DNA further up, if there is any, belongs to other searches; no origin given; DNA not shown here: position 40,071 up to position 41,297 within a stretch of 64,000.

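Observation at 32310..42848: Eleven-gene catabolic island built around a BKACE enzyme, with two regulators and two uncharacterised proteins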

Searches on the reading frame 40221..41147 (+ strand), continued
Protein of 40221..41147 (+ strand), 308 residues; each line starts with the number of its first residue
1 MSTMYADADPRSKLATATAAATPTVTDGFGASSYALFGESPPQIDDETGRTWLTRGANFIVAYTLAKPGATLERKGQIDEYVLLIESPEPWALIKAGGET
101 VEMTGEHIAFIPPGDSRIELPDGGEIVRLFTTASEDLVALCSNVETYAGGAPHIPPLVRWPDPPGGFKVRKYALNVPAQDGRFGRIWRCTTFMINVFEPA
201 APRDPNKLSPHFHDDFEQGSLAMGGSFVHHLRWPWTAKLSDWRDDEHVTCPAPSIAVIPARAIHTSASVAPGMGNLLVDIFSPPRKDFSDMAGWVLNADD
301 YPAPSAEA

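Call 66: get_annotated_region(hit=H21, flank=10000)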
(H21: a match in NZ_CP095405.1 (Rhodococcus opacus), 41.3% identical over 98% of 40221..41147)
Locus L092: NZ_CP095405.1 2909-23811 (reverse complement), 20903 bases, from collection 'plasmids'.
description: Rhodococcus opacus strain 9 plasmid unnamed1, complete sequence
organism: Rhodococcus opacus (NCBI taxid 37919)
taxonomy: Bacteria; Actinomycetota; Actinomycetes; Mycobacteriales; Nocardiaceae; Rhodococcus; Rhodococcus opacus
host: -; source: Whole organism,nitrophenolics and trichloroethylene contaminated ground water; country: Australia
typing (MOB-suite, as given by PLSDB): non-mobilizable
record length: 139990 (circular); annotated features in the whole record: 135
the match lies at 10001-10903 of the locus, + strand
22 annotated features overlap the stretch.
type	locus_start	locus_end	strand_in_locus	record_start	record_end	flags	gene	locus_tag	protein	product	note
CDS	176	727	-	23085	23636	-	-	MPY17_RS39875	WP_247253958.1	YceI family protein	-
CDS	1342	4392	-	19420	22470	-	-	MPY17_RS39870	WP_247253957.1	BTAD domain-containing putative transcriptional regulator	-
CDS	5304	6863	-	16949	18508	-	-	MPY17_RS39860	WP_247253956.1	bifunctional 3-(3-hydroxy-phenyl)propionate/3-hydroxycinnamic acid hydroxylase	-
CDS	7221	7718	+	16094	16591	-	-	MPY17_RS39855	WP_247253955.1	flavin reductase family protein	-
CDS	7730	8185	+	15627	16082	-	-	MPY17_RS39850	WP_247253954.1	nuclear transport factor 2 family protein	-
CDS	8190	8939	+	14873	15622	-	-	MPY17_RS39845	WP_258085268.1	alpha/beta hydrolase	-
CDS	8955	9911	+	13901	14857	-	bphC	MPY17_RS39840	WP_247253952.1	biphenyl-2,3-diol 1,2-dioxygenase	-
CDS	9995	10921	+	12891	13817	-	-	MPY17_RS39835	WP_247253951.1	hypothetical protein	-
CDS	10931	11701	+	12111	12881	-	-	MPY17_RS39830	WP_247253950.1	aldolase/citrate lyase family protein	-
CDS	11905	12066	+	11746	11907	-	-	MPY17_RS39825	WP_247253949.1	hypothetical protein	-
CDS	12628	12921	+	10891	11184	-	-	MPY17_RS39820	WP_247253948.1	hypothetical protein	-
CDS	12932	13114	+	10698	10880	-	-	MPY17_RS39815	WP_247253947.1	hypothetical protein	-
CDS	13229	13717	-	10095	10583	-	-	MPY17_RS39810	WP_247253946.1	N-formylglutamate amidohydrolase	-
CDS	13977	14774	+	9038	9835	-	-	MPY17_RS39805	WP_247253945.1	hypothetical protein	-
CDS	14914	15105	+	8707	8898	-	-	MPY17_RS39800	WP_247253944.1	hypothetical protein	-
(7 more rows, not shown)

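Call 68: get_annotated_region(hit=H22, flank=10000)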
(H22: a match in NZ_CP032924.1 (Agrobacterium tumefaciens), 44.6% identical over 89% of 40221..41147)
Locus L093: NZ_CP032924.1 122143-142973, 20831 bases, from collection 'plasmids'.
description: Agrobacterium tumefaciens strain 1D1108 plasmid pAt1D1108b, complete sequence
organism: Agrobacterium tumefaciens (NCBI taxid 358)
taxonomy: Bacteria; Pseudomonadota; Alphaproteobacteria; Hyphomicrobiales; Rhizobiaceae; Agrobacterium; Agrobacterium tumefaciens
host: -; source: Euonymus sp.; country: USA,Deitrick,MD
typing (MOB-suite, as given by PLSDB): conjugative; replicon rep_cluster_592; relaxase MOBQ; mating-pair formation MPF_T
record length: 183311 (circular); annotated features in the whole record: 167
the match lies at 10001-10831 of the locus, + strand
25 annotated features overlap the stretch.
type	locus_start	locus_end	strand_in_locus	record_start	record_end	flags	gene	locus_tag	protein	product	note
CDS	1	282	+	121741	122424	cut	-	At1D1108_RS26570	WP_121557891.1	amino acid ABC transporter permease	GO:0006865 - amino acid transport [Evidence IEA]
CDS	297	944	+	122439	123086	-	-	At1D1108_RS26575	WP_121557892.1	amino acid ABC transporter permease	GO:0006865 - amino acid transport [Evidence IEA]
CDS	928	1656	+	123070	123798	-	-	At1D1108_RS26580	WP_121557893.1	amino acid ABC transporter ATP-binding protein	-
CDS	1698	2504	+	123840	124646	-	-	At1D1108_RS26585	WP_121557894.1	transporter substrate-binding domain-containing protein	-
CDS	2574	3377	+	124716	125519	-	-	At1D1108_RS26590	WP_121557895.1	NAD(P)-dependent oxidoreductase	-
CDS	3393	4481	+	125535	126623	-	-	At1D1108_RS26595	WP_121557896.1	mandelate racemase/muconate lactonizing enzyme family protein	-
CDS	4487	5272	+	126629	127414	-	yjfP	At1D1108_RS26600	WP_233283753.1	esterase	GO:0006508 - proteolysis [Evidence IEA]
CDS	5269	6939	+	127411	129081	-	-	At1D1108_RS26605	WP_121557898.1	IclR family transcriptional regulator C-terminal domain-containing protein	-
CDS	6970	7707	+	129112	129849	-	-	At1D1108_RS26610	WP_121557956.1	ribonuclease activity regulator RraA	-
CDS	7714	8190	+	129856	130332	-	-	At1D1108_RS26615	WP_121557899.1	nuclear transport factor 2 family protein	-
CDS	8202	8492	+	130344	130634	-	-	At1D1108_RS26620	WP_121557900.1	YciI family protein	-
CDS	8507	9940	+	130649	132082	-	-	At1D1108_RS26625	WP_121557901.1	aldehyde dehydrogenase family protein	-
CDS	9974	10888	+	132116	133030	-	-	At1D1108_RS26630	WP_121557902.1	hypothetical protein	-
CDS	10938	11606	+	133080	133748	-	-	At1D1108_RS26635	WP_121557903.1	amino acid ABC transporter permease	GO:0006865 - amino acid transport [Evidence IEA]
CDS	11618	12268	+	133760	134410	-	-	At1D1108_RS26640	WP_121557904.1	amino acid ABC transporter permease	GO:0006865 - amino acid transport [Evidence IEA]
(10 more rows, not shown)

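Call 69: get_annotated_region(hit=H2, flank=10000)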
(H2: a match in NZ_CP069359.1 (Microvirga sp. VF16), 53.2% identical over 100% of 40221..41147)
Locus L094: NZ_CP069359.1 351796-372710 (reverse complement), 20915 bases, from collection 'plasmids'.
description: Microvirga sp. VF16 plasmid pMVF16-5, complete sequence
organism: Microvirga sp. VF16 (NCBI taxid 2807101)
taxonomy: Bacteria; Pseudomonadota; Alphaproteobacteria; Hyphomicrobiales; Methylobacteriaceae; Microvirga; Microvirga sp. VF16
host: -; source: Vachellia farnesiana,Cell culture; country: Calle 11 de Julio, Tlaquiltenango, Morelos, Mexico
typing (MOB-suite, as given by PLSDB): non-mobilizable
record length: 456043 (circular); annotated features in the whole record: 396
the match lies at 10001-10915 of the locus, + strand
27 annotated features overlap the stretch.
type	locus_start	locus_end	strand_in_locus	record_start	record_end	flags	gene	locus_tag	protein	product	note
CDS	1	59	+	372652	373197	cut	-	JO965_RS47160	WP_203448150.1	PTS sugar transporter subunit IIA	GO:0008643 - carbohydrate transport [Evidence IEA]; GO:0009401 - phosphoenolpyruvate-dependent sugar phosphotransferase ...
CDS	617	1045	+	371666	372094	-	rnk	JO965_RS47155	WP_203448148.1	nucleoside diphosphate kinase regulator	GO:0032784 - regulation of DNA-templated transcription elongation [Evidence IEA]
CDS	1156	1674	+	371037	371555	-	speD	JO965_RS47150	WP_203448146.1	adenosylmethionine decarboxylase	GO:0008295 - spermidine biosynthetic process [Evidence IEA]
CDS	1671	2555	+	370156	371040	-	speE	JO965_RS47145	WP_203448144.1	polyamine aminopropyltransferase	-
CDS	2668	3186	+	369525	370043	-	-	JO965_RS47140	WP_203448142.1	RidA family protein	-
CDS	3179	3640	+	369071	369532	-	-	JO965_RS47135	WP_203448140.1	transcription elongation factor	-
CDS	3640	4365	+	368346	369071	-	-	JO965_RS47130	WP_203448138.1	uroporphyrinogen-III synthase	GO:0006782 - protoporphyrinogen IX biosynthetic process [Evidence IEA]; GO:0006780 - uroporphyrinogen III biosynthetic ...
CDS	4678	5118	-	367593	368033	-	-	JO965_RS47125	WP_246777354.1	GreA/GreB family elongation factor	GO:0032784 - regulation of DNA-templated transcription elongation [Evidence IEA]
CDS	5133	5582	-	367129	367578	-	-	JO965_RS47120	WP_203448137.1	GreA/GreB family elongation factor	GO:0032784 - regulation of DNA-templated transcription elongation [Evidence IEA]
CDS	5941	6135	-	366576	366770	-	-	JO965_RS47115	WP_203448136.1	hypothetical protein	-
CDS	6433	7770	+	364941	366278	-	-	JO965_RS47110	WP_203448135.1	MFS transporter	GO:0055085 - transmembrane transport [Evidence IEA]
CDS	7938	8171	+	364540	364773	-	-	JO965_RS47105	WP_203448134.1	hypothetical protein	-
CDS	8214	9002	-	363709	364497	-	-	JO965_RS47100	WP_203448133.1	IclR family transcriptional regulator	GO:0006355 - regulation of DNA-templated transcription [Evidence IEA]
CDS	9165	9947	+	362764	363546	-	-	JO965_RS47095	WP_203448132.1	aldolase/citrate lyase family protein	-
CDS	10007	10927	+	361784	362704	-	-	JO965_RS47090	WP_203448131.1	hypothetical protein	-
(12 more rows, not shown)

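Call 73: find_related_loci(query=A1, collection=genome_contigs, flank=10000)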
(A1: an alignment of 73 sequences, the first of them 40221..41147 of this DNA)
Query A1 (308 aa) in genome_contigs; peptide patterns used: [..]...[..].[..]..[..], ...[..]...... (x = any residue, [..] = any of these).
600 stretches matched a pattern (row limit reached: there are more); 540 encode a relative of the query (tblastn E <= 1e-3); the best 80 are kept; 80 distinct loci.
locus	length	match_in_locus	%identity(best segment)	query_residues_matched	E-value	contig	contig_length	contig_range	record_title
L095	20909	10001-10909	82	1-303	2e-173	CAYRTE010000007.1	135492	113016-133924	MAG TPA_asm: uncultured Caulobacter sp. isolate SRP062349_co2_186 genome assembly, contig: NODE_72_length_135492_cov_115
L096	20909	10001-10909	79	1-304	5e-164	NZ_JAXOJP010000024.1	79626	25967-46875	Sphingomonas sp. RT2P30 Y658_24, whole genome shotgun sequence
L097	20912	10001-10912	74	2-306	6e-158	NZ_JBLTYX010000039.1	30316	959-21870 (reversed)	Niveispirillum sp. KHB5.9 39_length=30316_depth=1.10x, whole genome shotgun sequence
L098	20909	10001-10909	70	3-305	1e-144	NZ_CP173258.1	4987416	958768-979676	Sphingomonas sp. MMS24-J13 chromosome, complete genome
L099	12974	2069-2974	69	2-302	8e-142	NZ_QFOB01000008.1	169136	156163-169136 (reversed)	MAG: Sphingomonas sp. isolate S2_012_000_R2_83 S2_012_000_R2_scaffold_61, whole genome shotgun sequence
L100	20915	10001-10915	63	2-306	2e-132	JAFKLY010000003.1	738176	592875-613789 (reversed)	MAG: Sphingomonas sp. isolate SCN18_30_10_14_R1_P_65_26 SCN18_30_10_14_R1_P_scaffold_12, whole genome shotgun sequence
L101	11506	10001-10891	58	3-302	8e-117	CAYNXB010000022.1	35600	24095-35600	MAG TPA_asm: uncultured Sphingomonadaceae bacterium isolate SRP193066_co1_71 genome assembly, contig: NODE_1365_length_3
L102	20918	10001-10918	58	4-304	3e-114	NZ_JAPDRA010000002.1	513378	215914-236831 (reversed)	Sphingomonas canadensis strain FWC47 FWC47_scaffold2, whole genome shotgun sequence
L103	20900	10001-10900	57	4-304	5e-113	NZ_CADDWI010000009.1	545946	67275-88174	Chelativorans sp. Marseille-P2723, whole genome shotgun sequence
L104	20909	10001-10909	56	1-304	1e-112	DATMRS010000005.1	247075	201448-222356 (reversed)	MAG TPA_asm: Sphingomonadaceae bacterium isolate SMAG_U12961 k141_17339, whole genome shotgun sequence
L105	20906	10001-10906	58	4-308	2e-112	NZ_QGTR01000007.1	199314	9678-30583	Hoeflea marina strain DSM 16791 Ga0244531_107, whole genome shotgun sequence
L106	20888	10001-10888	58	4-302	7e-112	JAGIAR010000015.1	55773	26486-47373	MAG: Novosphingobium sp. isolate BIN27 scaffold15_cov0, whole genome shotgun sequence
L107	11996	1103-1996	56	4-304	8e-112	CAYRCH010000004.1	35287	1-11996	MAG TPA_asm: uncultured Sphingomonadaceae bacterium isolate SRP268622_co1_66 genome assembly, contig: NODE_2308_length_3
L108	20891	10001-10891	57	3-302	1e-111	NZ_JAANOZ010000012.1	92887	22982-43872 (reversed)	Altererythrobacter segetis strain YJ20 12, whole genome shotgun sequence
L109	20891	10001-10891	56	3-302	1e-111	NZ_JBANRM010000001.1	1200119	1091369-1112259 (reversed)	Altererythrobacter fulvus strain KACC 19119 NODE_1_length_1200119_cov_259.731839, whole genome shotgun sequence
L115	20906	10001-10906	56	1-305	1e-109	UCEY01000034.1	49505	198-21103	Rhizobiales bacterium isolate AFS068226 genome assembly, contig: contig_34, whole genome shotgun sequence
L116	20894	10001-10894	56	4-302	1e-108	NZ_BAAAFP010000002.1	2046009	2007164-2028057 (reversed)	Alteraurantiacibacter aestuarii strain JCM 16339 sequence2, whole genome shotgun sequence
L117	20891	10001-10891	57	3-302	4e-108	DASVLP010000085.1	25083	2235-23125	MAG TPA_asm: Sphingomonadaceae bacterium isolate SMAG_U3076 k141_372919, whole genome shotgun sequence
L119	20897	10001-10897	56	4-304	2e-107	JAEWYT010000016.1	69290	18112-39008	MAG: Proteobacteria bacterium isolate OH_SFB_180 k127_431858, whole genome shotgun sequence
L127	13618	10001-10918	57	3-304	4e-106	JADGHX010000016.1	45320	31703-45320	MAG: Steroidobacteraceae bacterium isolate HOG51 NODE_267_length_45320_cov_13.927976, whole genome shotgun sequence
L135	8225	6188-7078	57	4-302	4e-104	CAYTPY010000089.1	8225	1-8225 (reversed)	MAG TPA_asm: uncultured Erythrobacter sp. isolate SRP220891_co3_167 genome assembly, contig: NODE_15223_length_8225_cov_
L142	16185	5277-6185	53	3-306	1e-103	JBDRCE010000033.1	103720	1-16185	MAG: Pseudomonadota bacterium isolate MEGAHIT-group-1.169 k141_11872231, whole genome shotgun sequence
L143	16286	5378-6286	53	3-306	9e-104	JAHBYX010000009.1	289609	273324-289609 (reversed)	MAG: Mesorhizobium sp. isolate ACE_PRO30 PRO30_9, whole genome shotgun sequence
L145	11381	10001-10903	54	3-304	2e-103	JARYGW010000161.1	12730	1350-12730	MAG: Bosea sp. (in: a-proteobacteria) isolate MAG15_BQ11 NODE_161_length_12730_cov_3.478543, whole genome shotgun sequen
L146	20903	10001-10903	53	4-304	8e-104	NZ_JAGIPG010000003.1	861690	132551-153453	Neorhizobium galegae strain DS1978 Ga0451187_03, whole genome shotgun sequence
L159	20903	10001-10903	53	4-306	1e-101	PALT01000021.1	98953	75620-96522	MAG: Rhodovulum sp. isolate SAT37 MHASMcontig_741277, whole genome shotgun sequence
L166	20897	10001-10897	53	4-304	4e-101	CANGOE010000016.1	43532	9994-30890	MAG: Hyphomicrobiales bacterium isolate Jr-7aug17-229 genome assembly, contig: Jr-7aug17-C1238, whole genome shotgun seq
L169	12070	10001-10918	51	2-308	5e-101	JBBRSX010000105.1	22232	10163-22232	MAG: Hyphomicrobiales bacterium isolate La2_metabat2.155 La2_metabat2.155_K_1179223L22232_cov_30.6198, whole genome shot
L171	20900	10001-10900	52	3-304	3e-101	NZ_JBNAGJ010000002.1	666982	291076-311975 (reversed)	Thalassovita sp. S70 Scaffold2, whole genome shotgun sequence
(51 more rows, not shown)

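Call 75: search_protein_families(library=pfam, proteins=[L119:11073-11882:+, L109:11594-11968:+, L119:6769-8049:-, L143:12030-12908:-, L171:10962-11960:+, L100:12386-12844:-, L159:12040-12621:+, L146:13059-13841:+, L145:1932-2579:-, L169:5452-6549:+], max_evalue=0.001)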
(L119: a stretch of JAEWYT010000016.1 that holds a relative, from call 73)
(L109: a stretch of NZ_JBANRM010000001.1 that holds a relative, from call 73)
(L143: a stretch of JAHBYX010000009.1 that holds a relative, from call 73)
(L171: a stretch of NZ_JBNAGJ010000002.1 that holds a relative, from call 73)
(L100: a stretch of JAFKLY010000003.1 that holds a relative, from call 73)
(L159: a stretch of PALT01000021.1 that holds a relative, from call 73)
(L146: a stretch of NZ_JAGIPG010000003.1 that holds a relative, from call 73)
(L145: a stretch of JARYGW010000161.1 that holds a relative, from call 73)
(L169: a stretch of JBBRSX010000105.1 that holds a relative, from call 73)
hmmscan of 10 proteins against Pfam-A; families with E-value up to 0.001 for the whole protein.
L119:11073-11882:+ (269 aa): 6 families
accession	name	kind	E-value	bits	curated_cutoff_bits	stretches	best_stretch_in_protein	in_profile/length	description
PF01614.24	IclR_C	-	8e-27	94.3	24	1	78-248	3-174/174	Bacterial transcriptional regulator IclR C-terminal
PF09339.16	HTH_IclR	-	9.3e-13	48.2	22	1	13-56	5-48/52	IclR helix-turn-helix domain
PF12802.13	MarR_2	-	2.6e-06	27.9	27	1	15-61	9-57/61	MarR family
PF01022.26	HTH_5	-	0.00019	21.6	22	1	29-56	18-45/47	Bacterial regulatory protein, arsR family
PF01047.28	MarR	-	0.00047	20.4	24.6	1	22-63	13-54/59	MarR family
PF12840.13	HTH_20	-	0.00052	20.4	27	0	29-54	21-46/51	Helix-turn-helix domain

L109:11594-11968:+ (124 aa): 0 families

L119:6769-8049:- (426 aa): 1 family
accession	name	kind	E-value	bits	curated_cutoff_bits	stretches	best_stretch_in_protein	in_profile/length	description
PF06808.19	DctM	-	4.2e-108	362.3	23.8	1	5-414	1-413/413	Tripartite ATP-independent periplasmic transporter, DctM component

L143:12030-12908:- (292 aa): 4 families
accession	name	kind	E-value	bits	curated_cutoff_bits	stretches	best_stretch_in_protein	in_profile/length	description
PF00005.33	ABC_tran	-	1.7e-36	126.3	25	1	32-187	2-137/137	ABC transporter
PF13555.12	AAA_29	-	0.00016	21.7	27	1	32-68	13-49/61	P-loop containing region of AAA domain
PF13304.12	AAA_21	-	0.00021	21.9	27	0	44-69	2-29/304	AAA domain, putative AbiEii toxin, Type IV TA system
PF13401.12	AAA_22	-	0.00051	20.8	27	0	41-103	5-60/130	AAA domain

L171:10962-11960:+ (332 aa): 1 family
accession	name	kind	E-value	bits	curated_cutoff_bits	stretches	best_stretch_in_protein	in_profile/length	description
PF03480.18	DctP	-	6.6e-56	190.2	23.4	1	36-311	1-276/286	Bacterial extracellular solute-binding protein, family 7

L100:12386-12844:- (152 aa): 0 families

L159:12040-12621:+ (193 aa): 1 family
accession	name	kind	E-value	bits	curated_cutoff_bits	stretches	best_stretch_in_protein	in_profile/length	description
PF04290.18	DctQ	-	1.2e-25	90.3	28.3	1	31-170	1-129/132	Tripartite ATP-independent periplasmic transporters, DctQ component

L146:13059-13841:+ (260 aa): 6 families
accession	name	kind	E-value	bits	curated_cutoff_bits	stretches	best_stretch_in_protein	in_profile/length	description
PF09339.16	HTH_IclR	-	2.5e-10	40.4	22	1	5-54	1-51/52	IclR helix-turn-helix domain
PF01614.24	IclR_C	-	5.2e-09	36.3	24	1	125-248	54-173/174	Bacterial transcriptional regulator IclR C-terminal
PF12802.13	MarR_2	-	5e-06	27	27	1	10-52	8-51/61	MarR family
PF25213.1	HVO_A0261_N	-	0.00011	22.4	35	1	6-62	10-63/86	HVO_A0261 N-terminal domain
PF02082.26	Rrf2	-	0.00017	22.2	30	1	7-61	6-64/132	Iron-dependent Transcriptional regulator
PF13463.12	HTH_27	-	0.00022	21.9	22.2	1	13-55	9-57/68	Winged helix DNA-binding domain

L145:1932-2579:- (215 aa): 2 families
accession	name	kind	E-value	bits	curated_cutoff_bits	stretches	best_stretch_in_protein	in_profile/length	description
PF02525.22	Flavodoxin_2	-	7e-44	150.3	27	1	1-207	1-196/198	Flavodoxin-like fold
PF03358.20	FMN_red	-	2e-09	37.7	24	1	1-148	1-117/152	NADPH-dependent FMN reductase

L169:5452-6549:+ (365 aa): 1 family
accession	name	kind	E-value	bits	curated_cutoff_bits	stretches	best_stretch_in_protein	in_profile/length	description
PF03401.19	TctC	-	4.3e-61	207.3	27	1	95-362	3-272/274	Tripartite tricarboxylate transporter family receptor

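Call 77: get_annotated_region(hit=H25, flank=9000)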
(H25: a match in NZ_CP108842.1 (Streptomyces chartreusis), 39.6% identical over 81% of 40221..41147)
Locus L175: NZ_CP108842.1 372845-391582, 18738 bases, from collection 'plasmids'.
description: Streptomyces chartreusis strain NBC_00851 plasmid unnamed2, complete sequence
organism: Streptomyces chartreusis (NCBI taxid 1969)
taxonomy: Bacteria; Actinomycetota; Actinomycetes; Kitasatosporales; Streptomycetaceae; Streptomyces; Streptomyces chartreusis
host: -; source: -; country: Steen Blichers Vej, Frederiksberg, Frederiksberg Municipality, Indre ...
typing (MOB-suite, as given by PLSDB): non-mobilizable; replicon rep_cluster_1910
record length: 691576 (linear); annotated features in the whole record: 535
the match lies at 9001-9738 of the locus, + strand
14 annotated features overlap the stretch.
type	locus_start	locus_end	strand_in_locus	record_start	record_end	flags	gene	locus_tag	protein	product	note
CDS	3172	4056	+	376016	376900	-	-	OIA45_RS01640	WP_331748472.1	alpha/beta hydrolase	-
CDS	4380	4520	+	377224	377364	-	-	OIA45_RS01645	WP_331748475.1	hypothetical protein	-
CDS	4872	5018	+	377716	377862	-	-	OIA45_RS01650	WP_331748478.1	hypothetical protein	-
CDS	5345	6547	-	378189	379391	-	-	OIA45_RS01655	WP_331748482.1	transposase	-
CDS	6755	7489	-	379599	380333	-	-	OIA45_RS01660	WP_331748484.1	IclR family transcriptional regulator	GO:0006355 - regulation of DNA-templated transcription [Evidence IEA]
CDS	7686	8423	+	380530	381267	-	-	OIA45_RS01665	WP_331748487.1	aldolase/citrate lyase family protein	-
CDS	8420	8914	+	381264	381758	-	-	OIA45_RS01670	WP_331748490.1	nuclear transport factor 2 family protein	-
CDS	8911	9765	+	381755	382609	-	-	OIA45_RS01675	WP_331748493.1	hypothetical protein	-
CDS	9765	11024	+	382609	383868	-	-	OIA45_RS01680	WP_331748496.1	DUF3500 domain-containing protein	-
CDS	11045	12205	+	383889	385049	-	-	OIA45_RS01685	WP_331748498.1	Rieske 2Fe-2S domain-containing protein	-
CDS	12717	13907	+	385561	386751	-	-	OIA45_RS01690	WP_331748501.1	epoxide hydrolase family protein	-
CDS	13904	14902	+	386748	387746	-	-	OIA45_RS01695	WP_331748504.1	PDR/VanB family oxidoreductase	-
CDS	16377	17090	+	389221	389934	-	-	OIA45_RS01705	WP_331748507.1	class II aldolase/adducin family protein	-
CDS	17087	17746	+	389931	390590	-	-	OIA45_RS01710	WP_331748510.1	MBL fold metallo-hydrolase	-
